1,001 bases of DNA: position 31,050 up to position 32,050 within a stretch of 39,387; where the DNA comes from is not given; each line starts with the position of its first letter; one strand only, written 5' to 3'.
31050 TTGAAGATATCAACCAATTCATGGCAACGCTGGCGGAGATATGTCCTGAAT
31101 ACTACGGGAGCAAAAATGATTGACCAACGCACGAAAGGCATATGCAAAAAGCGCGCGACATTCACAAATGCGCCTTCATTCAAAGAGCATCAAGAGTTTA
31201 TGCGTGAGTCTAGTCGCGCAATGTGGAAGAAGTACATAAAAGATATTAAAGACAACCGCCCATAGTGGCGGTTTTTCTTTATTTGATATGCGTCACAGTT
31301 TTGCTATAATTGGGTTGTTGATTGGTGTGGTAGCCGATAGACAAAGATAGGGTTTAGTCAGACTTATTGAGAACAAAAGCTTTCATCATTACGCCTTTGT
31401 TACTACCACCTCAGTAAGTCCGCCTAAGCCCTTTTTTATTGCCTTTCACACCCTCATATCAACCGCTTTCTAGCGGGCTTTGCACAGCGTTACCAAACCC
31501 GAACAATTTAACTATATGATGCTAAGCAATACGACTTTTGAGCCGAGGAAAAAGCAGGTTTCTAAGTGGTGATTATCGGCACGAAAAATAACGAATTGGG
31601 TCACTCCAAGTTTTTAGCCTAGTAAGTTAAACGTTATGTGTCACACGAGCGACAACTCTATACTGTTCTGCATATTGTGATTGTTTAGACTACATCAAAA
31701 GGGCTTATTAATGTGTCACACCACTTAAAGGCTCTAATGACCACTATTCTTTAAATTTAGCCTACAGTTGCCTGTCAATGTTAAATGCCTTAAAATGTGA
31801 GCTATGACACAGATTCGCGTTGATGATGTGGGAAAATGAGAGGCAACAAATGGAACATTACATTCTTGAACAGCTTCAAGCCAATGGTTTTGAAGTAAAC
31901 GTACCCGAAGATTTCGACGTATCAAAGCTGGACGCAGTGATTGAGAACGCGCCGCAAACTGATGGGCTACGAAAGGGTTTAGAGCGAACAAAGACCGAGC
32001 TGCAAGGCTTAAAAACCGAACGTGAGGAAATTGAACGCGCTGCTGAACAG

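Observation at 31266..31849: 585-bp ORF-free island in the head module, opening with a near-consensus promoter and a predicted ~120-nt sRNA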

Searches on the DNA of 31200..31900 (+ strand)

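Call 9: search_dna_similar(query=window:31200-31900:+, collection=phages, mode=distant, max_rows=30)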
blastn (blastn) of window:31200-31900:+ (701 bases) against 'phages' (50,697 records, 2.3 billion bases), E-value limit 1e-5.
Records with a match: 47; places in all: 48; records where one place covers at least 80% of the query: 0.
Best place of each record, by identity: 90-95% 1; 80-90% 16; 60-80% 30.
By first word of the organism name: Vibrio 45; Listonella 2.
By host as written in the record: Vibrio breoganii 21; Vibrio lentus 7; Vibrio alginolyticus 5; Vibrio cyclitrophicus 2; Listonella pelagia 2; Vibrio sp. YD38 2; Vibrio sp. F12 2; Vibrio parahaemolyticus VPAHPND 2; and 4 more.
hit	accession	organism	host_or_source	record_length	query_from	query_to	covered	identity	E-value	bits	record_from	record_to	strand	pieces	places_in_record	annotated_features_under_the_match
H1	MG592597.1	Vibrio phage 1.233.A._10N.261.51.E6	Vibrio breoganii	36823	227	561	48%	77.4%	2e-58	232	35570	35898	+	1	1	none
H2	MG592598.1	Vibrio phage 1.233.B._10N.261.51.E6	Vibrio breoganii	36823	227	561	48%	77.4%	2e-58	232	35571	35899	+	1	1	none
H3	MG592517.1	Vibrio phage 1.148.O._10N.286.54.A10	Vibrio breoganii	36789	227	561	48%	77.1%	9e-57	227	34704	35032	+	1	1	none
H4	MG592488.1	Vibrio phage 1.115.A._10N.222.49.B11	Vibrio breoganii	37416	226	561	48%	76.5%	4e-54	217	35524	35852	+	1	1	none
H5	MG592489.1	Vibrio phage 1.115.B._10N.222.49.B11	Vibrio breoganii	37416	226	561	48%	76.5%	4e-54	217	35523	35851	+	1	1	none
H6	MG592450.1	Vibrio phage 1.074.O._10N.222.49.B7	Vibrio breoganii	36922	231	561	47%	77.1%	2e-58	232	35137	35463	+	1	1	none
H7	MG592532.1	Vibrio phage 1.165.O._10N.261.51.B7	Vibrio breoganii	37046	231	561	47%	76.8%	1e-54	220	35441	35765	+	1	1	none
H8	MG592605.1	Vibrio phage 1.239.O._10N.261.52.F6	Vibrio breoganii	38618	231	561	47%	76.2%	7e-52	211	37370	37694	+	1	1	none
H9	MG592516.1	Vibrio phage 1.147.O._10N.286.49.E9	Vibrio breoganii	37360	227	549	46%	77.1%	1e-54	220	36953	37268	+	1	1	none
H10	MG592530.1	Vibrio phage 1.162.O._10N.261.48.E3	Vibrio breoganii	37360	227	549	46%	77.1%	1e-54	220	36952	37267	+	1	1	none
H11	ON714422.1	Vibrio phage vB_VnaS-L3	Vibrio natriegens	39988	50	356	44%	79.3%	6e-59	233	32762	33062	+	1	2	hypothetical protein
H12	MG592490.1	Vibrio phage 1.116.O._10N.222.52.C10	Vibrio breoganii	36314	264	561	43%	77.5%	3e-49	201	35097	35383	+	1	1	none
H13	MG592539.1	Vibrio phage 1.172.O._10N.261.52.F5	Vibrio breoganii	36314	264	561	43%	77.5%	3e-49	201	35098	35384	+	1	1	none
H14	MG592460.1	Vibrio phage 1.085.O._10N.222.51.E3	Vibrio breoganii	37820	264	556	42%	77.1%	1e-47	196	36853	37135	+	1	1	none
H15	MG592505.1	Vibrio phage 1.134.O._10N.222.52.B8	Vibrio breoganii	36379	264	556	42%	77.1%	1e-47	196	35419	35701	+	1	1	none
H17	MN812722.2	Vibrio phage NF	Vibrio alginolyticus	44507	264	560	42%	72.7%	2e-27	130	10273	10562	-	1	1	none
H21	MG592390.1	Vibrio phage 1.003.O._10N.286.48.A2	Vibrio lentus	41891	293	560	38%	75.4%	4e-36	159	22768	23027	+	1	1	none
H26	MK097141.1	Vibrio phage P23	Vibrio sagamiensis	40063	12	700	29%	89.2%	3e-43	264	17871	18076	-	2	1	coil containing protein | hypothetical protein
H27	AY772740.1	Listonella phage phiHSIC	Listonella pelagia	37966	1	697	26%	89.0%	2e-39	234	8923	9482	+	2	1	ORF16: hypothetical protein | ORF17: hypothetical protein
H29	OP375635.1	Vibrio phage vB_VaS_L1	Vibrio alginolyticus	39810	568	700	19%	91.8%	3e-44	186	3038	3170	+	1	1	hypothetical protein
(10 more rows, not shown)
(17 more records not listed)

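Call 11: get_annotated_region(hit=H1, flank=3000)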
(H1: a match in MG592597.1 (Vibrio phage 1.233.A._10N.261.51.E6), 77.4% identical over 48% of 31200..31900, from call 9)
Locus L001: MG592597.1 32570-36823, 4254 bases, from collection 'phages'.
description: Vibrio phage 1.233.A._10N.261.51.E6, partial genome.
organism: Vibrio phage 1.233.A._10N.261.51.E6 (NCBI taxid 1881229)
taxonomy: Viruses; Duplodnaviria; Heunggongvirae; Uroviricota; Caudoviricetes
host: Vibrio breoganii; source: iron chloride precipitation of 0.2um-filtered seawater, resuspended in oxalate solution; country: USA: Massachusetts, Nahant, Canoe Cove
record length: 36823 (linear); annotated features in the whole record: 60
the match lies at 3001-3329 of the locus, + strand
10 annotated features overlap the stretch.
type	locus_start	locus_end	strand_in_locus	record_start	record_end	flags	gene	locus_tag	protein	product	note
CDS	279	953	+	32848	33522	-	-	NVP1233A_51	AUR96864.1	winged helix-turn-helix DNA-binding domain protein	NVP1233A_51; InterPro:IPR011991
CDS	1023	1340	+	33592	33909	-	-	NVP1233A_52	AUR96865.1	phosphoadenosine phosphosulfate reductase family protein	NVP1233A_52; tara_best_match:OM-RGC.v1.008708380; InterPro:IPR014729; pfam:PF01507|cog:COG0175|egg:COG0175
CDS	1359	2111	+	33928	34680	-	-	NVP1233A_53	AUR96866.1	hypothetical protein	NVP1233A_53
CDS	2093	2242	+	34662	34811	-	-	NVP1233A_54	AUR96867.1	coil containing protein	NVP1233A_54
CDS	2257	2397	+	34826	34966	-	-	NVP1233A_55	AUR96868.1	hypothetical protein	NVP1233A_55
CDS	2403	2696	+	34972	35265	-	-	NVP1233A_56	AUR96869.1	hypothetical protein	NVP1233A_56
CDS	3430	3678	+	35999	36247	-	-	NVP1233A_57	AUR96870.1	hypothetical protein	NVP1233A_57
CDS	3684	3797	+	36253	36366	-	-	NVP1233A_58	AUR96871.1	hypothetical protein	NVP1233A_58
CDS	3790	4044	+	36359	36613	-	-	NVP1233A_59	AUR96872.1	hypothetical protein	NVP1233A_59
CDS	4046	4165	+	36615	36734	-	-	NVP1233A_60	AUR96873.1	hypothetical protein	NVP1233A_60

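Call 12: get_annotated_region(hit=H11, flank=3000)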
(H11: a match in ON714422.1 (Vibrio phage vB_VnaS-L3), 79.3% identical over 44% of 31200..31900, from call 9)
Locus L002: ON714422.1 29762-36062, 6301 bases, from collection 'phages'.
description: Vibrio phage vB_VnaS-L3, complete genome.
organism: Vibrio phage vB_VnaS-L3 (NCBI taxid 2961683)
taxonomy: Viruses; Duplodnaviria; Heunggongvirae; Uroviricota; Caudoviricetes
host: Vibrio natriegens; source: -; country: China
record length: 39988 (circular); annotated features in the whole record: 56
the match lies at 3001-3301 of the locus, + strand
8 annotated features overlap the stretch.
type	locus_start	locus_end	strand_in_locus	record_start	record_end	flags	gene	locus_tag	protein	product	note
CDS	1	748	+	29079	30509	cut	-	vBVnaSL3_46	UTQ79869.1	hypothetical protein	-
CDS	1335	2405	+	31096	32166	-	-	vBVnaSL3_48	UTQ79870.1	putative NAD-asparagine ribosyltransferase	-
CDS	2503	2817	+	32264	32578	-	-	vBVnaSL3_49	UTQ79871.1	hypothetical protein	-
CDS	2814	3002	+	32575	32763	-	-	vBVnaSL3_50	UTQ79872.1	hypothetical protein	-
CDS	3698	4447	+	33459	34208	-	-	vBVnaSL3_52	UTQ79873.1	DNA methylase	-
CDS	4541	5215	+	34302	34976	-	-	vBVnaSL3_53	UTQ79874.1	hypothetical protein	-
CDS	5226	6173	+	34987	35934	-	-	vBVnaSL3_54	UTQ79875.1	major capsid protein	-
CDS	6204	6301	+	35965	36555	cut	-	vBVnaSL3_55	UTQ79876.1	hypothetical protein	-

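Call 13: get_annotated_region(hit=H17, flank=3000)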
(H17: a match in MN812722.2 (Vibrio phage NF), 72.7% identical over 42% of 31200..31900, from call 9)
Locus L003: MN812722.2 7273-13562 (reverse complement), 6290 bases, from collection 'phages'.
description: Vibrio phage NF, complete genome.
organism: Vibrio phage NF (NCBI taxid 2686202)
taxonomy: Viruses; Duplodnaviria; Heunggongvirae; Uroviricota; Caudoviricetes; Enfavirus; Enfavirus NF
host: Vibrio alginolyticus; source: -; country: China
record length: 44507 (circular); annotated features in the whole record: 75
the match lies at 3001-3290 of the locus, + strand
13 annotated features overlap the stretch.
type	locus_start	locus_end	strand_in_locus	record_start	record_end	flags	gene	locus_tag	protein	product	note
CDS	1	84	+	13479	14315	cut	-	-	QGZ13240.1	hypothetical protein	hypothetical protein V039C_0014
CDS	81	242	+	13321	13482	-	-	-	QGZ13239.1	hypothetical protein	hypothetical protein V039C_0015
CDS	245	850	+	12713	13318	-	-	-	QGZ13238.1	HNH endonuclease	-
CDS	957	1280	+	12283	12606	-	-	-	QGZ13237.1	hypothetical protein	hypothetical protein phiV208_21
CDS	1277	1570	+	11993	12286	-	-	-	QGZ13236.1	hypothetical protein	hypothetical protein phiV208_20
CDS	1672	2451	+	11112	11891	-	-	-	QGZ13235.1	hypothetical protein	hypothetical protein phiV208_19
CDS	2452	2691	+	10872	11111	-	-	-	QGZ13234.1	TMhelix containing protein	-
CDS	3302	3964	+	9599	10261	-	-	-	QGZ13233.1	serine/threonine protein phosphatase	-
CDS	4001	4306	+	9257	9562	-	-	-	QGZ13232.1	hypothetical protein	-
CDS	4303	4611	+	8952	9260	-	-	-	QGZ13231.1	hypothetical protein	hypothetical protein V039C_0019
CDS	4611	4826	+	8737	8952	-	-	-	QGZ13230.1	hypothetical protein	-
CDS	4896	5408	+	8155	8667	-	-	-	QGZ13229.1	DNA-packaging protein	-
CDS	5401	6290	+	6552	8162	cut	-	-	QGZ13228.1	terminase large subunit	-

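Call 14: get_annotated_region(hit=H21, flank=3000)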
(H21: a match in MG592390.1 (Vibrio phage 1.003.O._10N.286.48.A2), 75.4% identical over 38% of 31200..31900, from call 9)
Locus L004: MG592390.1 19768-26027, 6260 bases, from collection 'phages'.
description: Vibrio phage 1.003.O._10N.286.48.A2, partial genome.
organism: Vibrio phage 1.003.O._10N.286.48.A2 (NCBI taxid 1881287)
taxonomy: Viruses; Duplodnaviria; Heunggongvirae; Uroviricota; Caudoviricetes
host: Vibrio lentus; source: iron chloride precipitation of 0.2um-filtered seawater, resuspended in oxalate solution; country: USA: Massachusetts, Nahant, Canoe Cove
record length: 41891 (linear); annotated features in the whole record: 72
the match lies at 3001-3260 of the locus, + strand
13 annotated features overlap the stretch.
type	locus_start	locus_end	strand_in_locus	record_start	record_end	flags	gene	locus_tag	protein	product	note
CDS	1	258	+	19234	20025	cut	-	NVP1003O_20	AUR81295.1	hypothetical protein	NVP1003O_20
CDS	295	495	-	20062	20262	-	-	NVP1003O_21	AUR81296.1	TMhelix containing protein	NVP1003O_21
CDS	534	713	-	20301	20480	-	-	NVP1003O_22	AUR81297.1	hypothetical protein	NVP1003O_22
CDS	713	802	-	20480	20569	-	-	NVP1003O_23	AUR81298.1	TMhelix containing protein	NVP1003O_23; tara_best_match:OM-RGC.v1.037568652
CDS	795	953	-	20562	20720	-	-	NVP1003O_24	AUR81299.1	hypothetical protein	NVP1003O_24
CDS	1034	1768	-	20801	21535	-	-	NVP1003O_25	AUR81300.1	protein of unknown function DUF4942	NVP1003O_25; InterPro:IPR031339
CDS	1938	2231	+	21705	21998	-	-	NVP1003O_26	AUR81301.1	TMhelix containing protein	NVP1003O_26; tara_best_match:OM-RGC.v1.030810847; cvp_best_match:CAMPEP_0000029026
CDS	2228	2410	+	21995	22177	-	-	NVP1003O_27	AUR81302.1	hypothetical protein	NVP1003O_27; tara_best_match:OM-RGC.v1.037137458; cvp_best_match:CAMPEP_0000029000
CDS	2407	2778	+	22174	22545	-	-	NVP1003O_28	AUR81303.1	hypothetical protein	NVP1003O_28; tara_best_match:OM-RGC.v1.027692888; cvp_best_match:CAMPEP_0000029102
CDS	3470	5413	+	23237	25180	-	-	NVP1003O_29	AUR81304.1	intramolecular chaperone auto-processing domain protein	NVP1003O_29; InterPro:IPR030392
CDS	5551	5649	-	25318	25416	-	-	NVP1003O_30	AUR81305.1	hypothetical protein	NVP1003O_30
CDS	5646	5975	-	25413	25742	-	-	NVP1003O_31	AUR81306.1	hypothetical protein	NVP1003O_31; aclame_best_match:protein:proph:163516; tara_best_match:OM-RGC.v1.027348170; ...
CDS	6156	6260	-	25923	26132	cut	-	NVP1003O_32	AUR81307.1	hypothetical protein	NVP1003O_32; tara_best_match:OM-RGC.v1.037594511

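Call 16: search_rna_families(source=window, start=31200, end=31900, threshold=evalue, max_evalue=10, show_alignments=3)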
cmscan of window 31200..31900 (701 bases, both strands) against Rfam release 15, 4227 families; matches with E-value up to 10: 6.
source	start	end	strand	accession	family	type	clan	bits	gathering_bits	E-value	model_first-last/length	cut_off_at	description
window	31222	31438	+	RF01770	rimP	Cis-reg; leader;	-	18.5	47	2.5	1-102/102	no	Gammaprotebacteria rimP leader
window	31244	31314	-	RF02074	STnc240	Gene; sRNA;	-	17.7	55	9.5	1-77/77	no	Enterobacterial sRNA STnc240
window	31200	31287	+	RF02860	Arrc14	Gene; sRNA;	-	16.9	99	8.6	82-167/167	5'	Actinobacillus sRNA 14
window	31200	31280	+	RF01408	sraL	Gene; sRNA;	-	16.7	39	0.27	64-142/142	5'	sraL Hfq binding RNA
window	31243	31296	-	RF02066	STnc320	Gene; sRNA;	-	16.2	50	3.1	1-55/55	no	Salmonella enterica sRNA STnc320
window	31200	31300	+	RF00264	SNORA64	Gene; snRNA; snoRNA; HACA-box;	CL00041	14.6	35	2.3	34-133/133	5'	Small nucleolar RNA SNORA64/SNORA10 family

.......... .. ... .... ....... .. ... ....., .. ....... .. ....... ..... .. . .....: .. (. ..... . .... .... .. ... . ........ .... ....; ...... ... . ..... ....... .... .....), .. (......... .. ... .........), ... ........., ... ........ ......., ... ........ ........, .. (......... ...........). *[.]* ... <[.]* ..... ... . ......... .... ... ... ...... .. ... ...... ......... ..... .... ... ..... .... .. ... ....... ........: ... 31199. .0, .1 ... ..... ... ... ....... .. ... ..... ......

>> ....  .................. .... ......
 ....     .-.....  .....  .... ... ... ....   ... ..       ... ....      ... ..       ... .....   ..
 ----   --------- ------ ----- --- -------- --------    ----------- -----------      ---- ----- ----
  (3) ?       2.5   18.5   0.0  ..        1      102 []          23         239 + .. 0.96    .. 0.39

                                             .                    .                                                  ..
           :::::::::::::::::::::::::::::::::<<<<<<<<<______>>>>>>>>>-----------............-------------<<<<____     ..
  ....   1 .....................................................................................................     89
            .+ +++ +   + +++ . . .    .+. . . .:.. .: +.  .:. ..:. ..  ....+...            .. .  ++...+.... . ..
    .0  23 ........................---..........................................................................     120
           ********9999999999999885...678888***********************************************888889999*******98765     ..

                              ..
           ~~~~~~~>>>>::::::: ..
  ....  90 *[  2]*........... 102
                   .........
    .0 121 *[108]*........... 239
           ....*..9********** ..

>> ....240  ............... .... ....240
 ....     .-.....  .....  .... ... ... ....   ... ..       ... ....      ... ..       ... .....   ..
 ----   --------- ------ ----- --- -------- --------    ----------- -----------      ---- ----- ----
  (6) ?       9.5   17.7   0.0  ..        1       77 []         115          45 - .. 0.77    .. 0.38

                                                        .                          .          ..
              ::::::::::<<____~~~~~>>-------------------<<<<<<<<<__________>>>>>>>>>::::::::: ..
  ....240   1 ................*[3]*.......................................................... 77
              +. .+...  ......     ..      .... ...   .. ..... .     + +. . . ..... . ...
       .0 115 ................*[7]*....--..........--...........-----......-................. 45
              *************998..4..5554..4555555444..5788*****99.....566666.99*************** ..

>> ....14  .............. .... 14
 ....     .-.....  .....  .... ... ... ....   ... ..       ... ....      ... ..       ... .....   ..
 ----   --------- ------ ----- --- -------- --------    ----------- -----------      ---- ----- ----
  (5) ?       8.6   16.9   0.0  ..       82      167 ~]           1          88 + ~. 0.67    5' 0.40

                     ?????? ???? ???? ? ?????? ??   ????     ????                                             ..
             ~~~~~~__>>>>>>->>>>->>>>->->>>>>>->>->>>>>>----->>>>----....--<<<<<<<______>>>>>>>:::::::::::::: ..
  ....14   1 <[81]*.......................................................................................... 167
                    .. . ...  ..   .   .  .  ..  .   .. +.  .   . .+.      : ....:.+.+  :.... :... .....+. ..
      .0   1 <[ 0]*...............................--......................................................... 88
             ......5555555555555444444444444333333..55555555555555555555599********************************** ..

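Call 17: search_dna_similar(query=window:31266-31849:+, collection=phages, mode=distant, max_rows=60, max_evalue=0.01)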
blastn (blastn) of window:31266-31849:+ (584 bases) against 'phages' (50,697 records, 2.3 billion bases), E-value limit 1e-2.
Records with a match: 47; places in all: 48; records where one place covers at least 80% of the query: 0.
Best place of each record, by identity: 80-90% 17; 60-80% 30.
By first word of the organism name: Vibrio 45; Listonella 2.
By host as written in the record: Vibrio breoganii 21; Vibrio lentus 7; Vibrio alginolyticus 5; Vibrio cyclitrophicus 2; Vibrio sp. F12 2; Vibrio parahaemolyticus VPAHPND 2; Vibrio sp. YD38 2; Listonella pelagia 2; and 4 more.
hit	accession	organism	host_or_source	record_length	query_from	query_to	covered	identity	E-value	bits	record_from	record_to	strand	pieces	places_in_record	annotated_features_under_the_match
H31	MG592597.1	Vibrio phage 1.233.A._10N.261.51.E6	Vibrio breoganii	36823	161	495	57%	77.4%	2e-58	232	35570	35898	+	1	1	none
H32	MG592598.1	Vibrio phage 1.233.B._10N.261.51.E6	Vibrio breoganii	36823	161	495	57%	77.4%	2e-58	232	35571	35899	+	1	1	none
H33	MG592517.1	Vibrio phage 1.148.O._10N.286.54.A10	Vibrio breoganii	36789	161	495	57%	77.1%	7e-57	227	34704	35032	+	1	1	none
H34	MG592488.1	Vibrio phage 1.115.A._10N.222.49.B11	Vibrio breoganii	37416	160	495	58%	76.5%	4e-54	217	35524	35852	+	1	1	none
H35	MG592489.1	Vibrio phage 1.115.B._10N.222.49.B11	Vibrio breoganii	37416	160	495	58%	76.5%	4e-54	217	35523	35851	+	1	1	none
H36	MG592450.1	Vibrio phage 1.074.O._10N.222.49.B7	Vibrio breoganii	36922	165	495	57%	77.1%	2e-58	232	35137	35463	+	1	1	none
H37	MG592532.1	Vibrio phage 1.165.O._10N.261.51.B7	Vibrio breoganii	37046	165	495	57%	76.8%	1e-54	220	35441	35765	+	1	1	none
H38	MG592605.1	Vibrio phage 1.239.O._10N.261.52.F6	Vibrio breoganii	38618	165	495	57%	76.2%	6e-52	211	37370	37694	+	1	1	none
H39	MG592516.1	Vibrio phage 1.147.O._10N.286.49.E9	Vibrio breoganii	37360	161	483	55%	77.1%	1e-54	220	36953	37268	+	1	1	none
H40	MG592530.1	Vibrio phage 1.162.O._10N.261.48.E3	Vibrio breoganii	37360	161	483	55%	77.1%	1e-54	220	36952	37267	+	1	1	none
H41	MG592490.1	Vibrio phage 1.116.O._10N.222.52.C10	Vibrio breoganii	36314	198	495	51%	77.5%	3e-49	201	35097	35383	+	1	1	none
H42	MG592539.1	Vibrio phage 1.172.O._10N.261.52.F5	Vibrio breoganii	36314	198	495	51%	77.5%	3e-49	201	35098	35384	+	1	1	none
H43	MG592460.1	Vibrio phage 1.085.O._10N.222.51.E3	Vibrio breoganii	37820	198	490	50%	77.1%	1e-47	196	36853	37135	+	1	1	none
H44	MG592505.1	Vibrio phage 1.134.O._10N.222.52.B8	Vibrio breoganii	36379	198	490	50%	77.1%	1e-47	196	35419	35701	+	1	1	none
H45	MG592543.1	Vibrio phage 1.176.O._10N.261.55.F5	Vibrio breoganii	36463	198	490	50%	77.1%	1e-47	196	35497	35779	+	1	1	none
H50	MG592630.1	Vibrio phage 1.265.O._10N.286.52.F6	Vibrio cyclitrophicus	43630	227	494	46%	75.9%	2e-37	162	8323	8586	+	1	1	none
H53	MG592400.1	Vibrio phage 1.016.O._10N.286.46.A11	Vibrio lentus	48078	227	494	46%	75.1%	1e-34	152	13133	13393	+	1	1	none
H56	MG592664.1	Vibrio phage 2.095.A._10N.286.46.E10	Vibrio sp. F12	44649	40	183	25%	73.7%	6e-7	62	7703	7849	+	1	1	none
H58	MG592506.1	Vibrio phage 1.135.O._10N.222.54.B6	Vibrio sp. sp. F13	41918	40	184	25%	72.6%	1e-8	66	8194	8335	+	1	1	none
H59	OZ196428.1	Vibrio phage F89 g1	Seawater and oysters mix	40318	40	184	25%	71.9%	6e-7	62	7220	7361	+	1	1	hypothetical protein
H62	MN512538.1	Vibrio phage Seahorse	Vibrio parahaemolyticus VPAHPND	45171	198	289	16%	80.4%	2e-13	83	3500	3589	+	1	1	none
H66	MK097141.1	Vibrio phage P23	Vibrio sagamiensis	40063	502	583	14%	88.0%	2e-19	102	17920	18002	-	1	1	coil containing protein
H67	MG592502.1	Vibrio phage 1.131.O._10N.222.49.A8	Vibrio breoganii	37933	161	246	15%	83.5%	1e-16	94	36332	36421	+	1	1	none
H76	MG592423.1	Vibrio phage 1.039.O._10N.286.55.A2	Vibrio lentus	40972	161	235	13%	80.5%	1e-8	67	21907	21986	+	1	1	none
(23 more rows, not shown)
